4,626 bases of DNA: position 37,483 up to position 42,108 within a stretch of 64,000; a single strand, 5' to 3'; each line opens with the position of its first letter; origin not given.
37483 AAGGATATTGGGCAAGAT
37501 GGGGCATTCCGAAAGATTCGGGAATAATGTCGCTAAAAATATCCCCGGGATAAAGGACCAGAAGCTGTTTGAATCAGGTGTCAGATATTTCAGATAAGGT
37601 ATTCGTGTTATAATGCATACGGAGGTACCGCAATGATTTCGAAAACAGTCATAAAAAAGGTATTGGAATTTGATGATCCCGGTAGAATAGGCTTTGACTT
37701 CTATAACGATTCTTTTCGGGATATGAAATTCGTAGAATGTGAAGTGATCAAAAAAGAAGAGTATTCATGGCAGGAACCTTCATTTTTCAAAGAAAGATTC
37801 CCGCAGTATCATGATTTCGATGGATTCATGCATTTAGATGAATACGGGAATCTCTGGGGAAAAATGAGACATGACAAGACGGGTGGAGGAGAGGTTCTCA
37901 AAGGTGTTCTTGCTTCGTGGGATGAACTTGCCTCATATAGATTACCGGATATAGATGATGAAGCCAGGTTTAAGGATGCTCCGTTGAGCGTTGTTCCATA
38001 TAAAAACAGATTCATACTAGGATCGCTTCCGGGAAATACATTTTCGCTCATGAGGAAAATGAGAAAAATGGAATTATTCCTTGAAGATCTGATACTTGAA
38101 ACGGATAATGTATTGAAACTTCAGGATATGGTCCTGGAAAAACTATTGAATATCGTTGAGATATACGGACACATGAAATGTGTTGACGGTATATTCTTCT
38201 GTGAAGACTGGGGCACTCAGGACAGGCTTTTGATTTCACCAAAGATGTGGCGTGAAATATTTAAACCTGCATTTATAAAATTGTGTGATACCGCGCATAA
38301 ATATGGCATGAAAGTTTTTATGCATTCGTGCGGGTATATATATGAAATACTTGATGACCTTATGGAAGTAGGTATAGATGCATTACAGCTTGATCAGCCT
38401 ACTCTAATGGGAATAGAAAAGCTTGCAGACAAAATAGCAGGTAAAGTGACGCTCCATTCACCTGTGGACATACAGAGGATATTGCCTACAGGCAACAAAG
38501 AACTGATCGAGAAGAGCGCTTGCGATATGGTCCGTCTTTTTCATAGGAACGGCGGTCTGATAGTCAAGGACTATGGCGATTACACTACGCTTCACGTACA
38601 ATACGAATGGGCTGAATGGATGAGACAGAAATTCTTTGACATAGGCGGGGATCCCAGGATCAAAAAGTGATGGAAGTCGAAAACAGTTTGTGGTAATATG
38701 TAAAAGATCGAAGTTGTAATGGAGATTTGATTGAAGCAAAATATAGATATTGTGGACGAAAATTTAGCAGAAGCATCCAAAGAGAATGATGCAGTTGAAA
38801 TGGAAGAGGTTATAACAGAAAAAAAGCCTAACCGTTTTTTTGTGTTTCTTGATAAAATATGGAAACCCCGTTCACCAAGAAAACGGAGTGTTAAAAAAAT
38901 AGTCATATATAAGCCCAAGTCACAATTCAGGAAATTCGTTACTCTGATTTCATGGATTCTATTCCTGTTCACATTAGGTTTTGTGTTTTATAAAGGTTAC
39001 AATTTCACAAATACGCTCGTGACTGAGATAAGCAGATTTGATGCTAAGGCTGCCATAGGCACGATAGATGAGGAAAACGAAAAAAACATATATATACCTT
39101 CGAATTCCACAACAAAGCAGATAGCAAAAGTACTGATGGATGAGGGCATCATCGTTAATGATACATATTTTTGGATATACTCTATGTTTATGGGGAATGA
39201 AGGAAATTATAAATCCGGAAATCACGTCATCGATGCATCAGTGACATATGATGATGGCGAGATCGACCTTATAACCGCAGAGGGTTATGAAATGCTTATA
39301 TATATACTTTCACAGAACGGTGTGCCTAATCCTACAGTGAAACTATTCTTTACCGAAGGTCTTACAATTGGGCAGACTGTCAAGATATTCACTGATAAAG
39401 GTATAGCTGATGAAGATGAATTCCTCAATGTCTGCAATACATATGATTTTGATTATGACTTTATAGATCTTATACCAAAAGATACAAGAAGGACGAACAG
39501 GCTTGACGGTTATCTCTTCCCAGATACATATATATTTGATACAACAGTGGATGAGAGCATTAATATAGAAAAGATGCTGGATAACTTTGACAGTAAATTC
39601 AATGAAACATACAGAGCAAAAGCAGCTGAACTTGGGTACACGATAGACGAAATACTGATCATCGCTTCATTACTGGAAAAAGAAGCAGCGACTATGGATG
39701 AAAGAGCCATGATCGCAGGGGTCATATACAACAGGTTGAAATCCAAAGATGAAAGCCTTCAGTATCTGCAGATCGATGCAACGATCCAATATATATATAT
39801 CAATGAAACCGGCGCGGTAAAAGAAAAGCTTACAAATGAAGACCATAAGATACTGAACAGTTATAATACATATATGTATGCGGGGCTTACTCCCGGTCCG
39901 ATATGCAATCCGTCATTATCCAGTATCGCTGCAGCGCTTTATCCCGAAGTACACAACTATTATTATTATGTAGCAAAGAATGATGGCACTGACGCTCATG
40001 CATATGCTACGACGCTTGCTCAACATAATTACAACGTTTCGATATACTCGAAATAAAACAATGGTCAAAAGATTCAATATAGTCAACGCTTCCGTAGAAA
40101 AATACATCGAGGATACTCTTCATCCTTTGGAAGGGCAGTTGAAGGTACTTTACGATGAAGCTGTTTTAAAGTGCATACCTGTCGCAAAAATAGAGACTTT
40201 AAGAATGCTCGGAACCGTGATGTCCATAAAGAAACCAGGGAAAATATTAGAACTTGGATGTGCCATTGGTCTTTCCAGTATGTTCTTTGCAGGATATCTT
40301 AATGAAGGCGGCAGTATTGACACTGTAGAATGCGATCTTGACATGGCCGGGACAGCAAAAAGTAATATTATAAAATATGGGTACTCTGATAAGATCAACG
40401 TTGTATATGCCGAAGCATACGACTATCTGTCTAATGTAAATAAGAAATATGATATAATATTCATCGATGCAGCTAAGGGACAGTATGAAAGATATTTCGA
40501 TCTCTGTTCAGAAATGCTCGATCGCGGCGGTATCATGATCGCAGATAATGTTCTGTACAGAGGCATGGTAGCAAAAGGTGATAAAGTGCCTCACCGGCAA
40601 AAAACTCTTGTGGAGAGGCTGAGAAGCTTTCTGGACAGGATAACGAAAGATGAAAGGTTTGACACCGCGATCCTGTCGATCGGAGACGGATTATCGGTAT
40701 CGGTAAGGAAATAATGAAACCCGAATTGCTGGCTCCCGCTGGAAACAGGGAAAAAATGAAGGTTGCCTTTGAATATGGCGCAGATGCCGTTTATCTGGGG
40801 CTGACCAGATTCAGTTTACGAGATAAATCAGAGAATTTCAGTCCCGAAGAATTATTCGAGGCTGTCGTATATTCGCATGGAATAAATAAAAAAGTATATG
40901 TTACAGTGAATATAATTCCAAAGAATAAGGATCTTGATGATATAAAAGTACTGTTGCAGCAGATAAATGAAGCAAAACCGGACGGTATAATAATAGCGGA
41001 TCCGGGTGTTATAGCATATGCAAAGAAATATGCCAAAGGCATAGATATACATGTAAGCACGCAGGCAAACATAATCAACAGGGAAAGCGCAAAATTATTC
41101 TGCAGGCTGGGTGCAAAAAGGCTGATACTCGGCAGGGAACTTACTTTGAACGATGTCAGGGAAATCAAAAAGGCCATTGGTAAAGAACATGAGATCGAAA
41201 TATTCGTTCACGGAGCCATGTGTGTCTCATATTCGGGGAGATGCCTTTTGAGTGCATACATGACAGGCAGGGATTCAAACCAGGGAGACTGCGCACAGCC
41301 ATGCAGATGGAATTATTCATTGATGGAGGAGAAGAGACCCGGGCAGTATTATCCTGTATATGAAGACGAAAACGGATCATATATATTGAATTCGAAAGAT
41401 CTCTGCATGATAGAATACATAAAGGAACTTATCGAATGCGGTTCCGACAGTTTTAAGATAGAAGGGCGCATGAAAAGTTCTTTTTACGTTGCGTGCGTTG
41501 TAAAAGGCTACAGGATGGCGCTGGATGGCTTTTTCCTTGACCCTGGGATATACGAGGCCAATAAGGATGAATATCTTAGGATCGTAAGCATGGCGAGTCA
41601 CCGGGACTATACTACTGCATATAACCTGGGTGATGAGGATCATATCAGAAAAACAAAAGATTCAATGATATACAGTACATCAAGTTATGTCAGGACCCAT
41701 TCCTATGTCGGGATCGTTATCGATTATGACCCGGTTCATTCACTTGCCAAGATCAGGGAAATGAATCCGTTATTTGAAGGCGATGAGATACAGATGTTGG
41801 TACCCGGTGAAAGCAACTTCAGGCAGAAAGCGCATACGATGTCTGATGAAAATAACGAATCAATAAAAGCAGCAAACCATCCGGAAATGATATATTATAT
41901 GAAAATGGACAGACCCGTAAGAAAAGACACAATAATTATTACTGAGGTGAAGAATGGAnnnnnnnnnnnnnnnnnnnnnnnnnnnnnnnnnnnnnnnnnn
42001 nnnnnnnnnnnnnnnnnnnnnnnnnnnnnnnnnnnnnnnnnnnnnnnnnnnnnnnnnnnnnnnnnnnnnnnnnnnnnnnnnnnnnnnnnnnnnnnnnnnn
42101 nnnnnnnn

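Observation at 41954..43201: Pyrroline-5-carboxylate reductase fused in frame to a complete RNase HI domain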

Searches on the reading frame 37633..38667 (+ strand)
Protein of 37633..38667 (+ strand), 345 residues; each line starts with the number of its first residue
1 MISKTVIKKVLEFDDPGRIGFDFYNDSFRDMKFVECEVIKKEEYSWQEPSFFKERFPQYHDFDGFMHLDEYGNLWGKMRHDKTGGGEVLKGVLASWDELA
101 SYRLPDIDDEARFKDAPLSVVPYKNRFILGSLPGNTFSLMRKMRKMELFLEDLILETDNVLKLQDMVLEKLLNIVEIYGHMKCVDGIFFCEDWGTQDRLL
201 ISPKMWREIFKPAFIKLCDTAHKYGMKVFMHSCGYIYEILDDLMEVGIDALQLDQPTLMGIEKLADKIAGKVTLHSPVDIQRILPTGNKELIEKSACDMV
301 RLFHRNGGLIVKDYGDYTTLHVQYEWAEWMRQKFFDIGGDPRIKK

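Call 24: search_protein_families(library=pfam, proteins=[window:37633-38667:+], max_evalue=0.00001)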
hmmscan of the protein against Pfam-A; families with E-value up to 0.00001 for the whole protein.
window:37633-38667:+ (345 aa): 1 family
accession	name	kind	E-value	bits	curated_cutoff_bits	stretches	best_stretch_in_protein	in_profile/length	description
PF01208.23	URO-D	-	5e-11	42.7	23.9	1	130-301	140-310/346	Uroporphyrinogen decarboxylase (URO-D)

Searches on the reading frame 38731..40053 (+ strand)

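Call 24: search_protein_families(library=pfam, proteins=[window:38731-40053:+], max_evalue=0.00001)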
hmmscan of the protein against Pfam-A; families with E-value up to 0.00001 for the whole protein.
window:38731-40053:+ (441 aa): 1 family
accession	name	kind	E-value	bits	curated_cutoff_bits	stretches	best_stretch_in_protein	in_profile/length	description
PF02618.21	YceG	-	5.5e-68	229.8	32.4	1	120-436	1-273/275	YceG-like family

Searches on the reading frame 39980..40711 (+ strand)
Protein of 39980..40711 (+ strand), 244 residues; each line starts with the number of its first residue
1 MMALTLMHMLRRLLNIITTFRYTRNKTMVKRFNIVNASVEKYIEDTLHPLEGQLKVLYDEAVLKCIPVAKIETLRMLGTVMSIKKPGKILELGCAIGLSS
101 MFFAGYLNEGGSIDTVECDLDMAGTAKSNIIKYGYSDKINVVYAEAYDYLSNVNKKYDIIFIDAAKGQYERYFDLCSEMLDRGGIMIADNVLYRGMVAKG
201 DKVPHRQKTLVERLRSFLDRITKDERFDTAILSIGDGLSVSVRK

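Call 3: search_protein_families(library=pfam, proteins=[window:39980-40711:+], max_evalue=0.01)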
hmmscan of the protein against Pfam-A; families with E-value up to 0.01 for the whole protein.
window:39980-40711:+ (244 aa): 7 families
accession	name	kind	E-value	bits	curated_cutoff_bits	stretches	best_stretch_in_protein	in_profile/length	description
PF01596.23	Methyltransf_3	-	8.4e-29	100.8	22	1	68-243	30-203/204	O-methyltransferase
PF13578.12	Methyltransf_24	-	2.5e-11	44.8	26.3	1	90-191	1-105/105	Methyltransferase domain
PF01135.25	PCMT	-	0.00015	22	20.3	1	76-187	61-170/210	Protein-L-isoaspartate(D-aspartate) O-methyltransferase (PCMT)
PF01564.23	Spermine_synth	-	0.00022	21.2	22.9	1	111-188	43-130/186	Spermine/spermidine synthase domain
PF13649.12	Methyltransf_25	-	0.00053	21.1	27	1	89-184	1-97/97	Methyltransferase domain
PF02353.26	CMAS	-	0.008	16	27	0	69-192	46-168/273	Mycolic acid cyclopropane synthetase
PF13847.12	Methyltransf_31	-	0.0082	16.3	27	0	84-188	2-109/145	Methyltransferase domain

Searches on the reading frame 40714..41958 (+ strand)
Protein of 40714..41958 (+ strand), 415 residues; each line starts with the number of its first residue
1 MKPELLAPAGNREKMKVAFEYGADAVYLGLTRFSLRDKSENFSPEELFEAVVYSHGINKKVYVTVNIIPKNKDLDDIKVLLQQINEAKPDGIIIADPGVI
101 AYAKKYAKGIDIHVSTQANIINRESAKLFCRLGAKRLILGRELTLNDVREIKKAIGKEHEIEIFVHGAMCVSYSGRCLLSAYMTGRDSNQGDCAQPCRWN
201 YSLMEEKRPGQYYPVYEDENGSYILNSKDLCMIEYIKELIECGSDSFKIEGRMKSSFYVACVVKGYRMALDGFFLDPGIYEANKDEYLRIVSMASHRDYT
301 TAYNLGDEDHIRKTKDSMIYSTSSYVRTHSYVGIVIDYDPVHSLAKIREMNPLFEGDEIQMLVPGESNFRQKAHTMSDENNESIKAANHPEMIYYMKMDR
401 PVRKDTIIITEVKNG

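Call 3: search_protein_families(library=pfam, proteins=[window:40714-41958:+], max_evalue=0.01)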
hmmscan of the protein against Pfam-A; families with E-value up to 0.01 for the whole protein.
window:40714-41958:+ (415 aa): 2 families
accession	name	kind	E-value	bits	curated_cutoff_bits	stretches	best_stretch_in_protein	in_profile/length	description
PF01136.24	Peptidase_U32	-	9.5e-88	293.8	22.4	1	75-308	2-231/233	Peptidase family U32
PF16325.11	Peptidase_U32_C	-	1.5e-18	67.2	28.2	1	327-408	1-82/83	Peptidase family U32 C-terminal domain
